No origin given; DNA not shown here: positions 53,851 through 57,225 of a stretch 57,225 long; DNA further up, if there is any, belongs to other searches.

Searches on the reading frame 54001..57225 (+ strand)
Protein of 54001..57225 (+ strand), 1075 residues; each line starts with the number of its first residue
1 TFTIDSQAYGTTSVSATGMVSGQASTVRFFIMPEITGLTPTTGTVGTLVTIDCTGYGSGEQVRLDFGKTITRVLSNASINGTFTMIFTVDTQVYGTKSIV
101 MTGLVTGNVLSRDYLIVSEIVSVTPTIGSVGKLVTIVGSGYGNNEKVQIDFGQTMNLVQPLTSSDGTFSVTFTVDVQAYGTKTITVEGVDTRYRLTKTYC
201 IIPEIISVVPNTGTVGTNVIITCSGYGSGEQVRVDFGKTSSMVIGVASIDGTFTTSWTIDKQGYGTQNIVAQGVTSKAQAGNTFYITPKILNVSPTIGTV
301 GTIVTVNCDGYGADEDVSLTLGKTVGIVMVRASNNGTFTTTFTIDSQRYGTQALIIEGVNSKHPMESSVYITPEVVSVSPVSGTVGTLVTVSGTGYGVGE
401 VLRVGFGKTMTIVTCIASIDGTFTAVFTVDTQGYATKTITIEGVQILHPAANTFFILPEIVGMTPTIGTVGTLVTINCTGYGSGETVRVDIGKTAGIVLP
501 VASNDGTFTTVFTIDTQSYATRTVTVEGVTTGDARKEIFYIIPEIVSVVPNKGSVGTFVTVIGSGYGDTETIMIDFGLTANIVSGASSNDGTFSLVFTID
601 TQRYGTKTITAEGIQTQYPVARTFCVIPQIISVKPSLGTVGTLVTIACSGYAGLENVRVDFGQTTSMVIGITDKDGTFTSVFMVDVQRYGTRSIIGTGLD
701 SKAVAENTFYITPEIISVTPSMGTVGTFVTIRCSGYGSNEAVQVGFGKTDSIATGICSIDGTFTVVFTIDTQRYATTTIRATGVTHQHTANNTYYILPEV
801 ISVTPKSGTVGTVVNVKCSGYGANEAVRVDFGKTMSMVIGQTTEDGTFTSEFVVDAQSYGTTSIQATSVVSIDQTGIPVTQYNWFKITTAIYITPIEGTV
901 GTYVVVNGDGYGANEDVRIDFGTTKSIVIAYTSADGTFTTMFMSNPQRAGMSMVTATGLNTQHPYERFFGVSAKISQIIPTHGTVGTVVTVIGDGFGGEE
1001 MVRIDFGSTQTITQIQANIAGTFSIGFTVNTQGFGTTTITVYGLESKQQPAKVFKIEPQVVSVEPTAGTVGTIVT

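Call 13: search_protein_families(library=pfam, proteins=[window:54001-57225:+], max_evalue=0.01)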
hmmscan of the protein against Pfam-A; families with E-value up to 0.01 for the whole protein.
window:54001-57225:+ (1075 aa): 1 family
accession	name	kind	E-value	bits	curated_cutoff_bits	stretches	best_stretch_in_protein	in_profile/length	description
PF13895.12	Ig_2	-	3.6e-07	30.7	27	0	290-323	3-37/79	Immunoglobulin domain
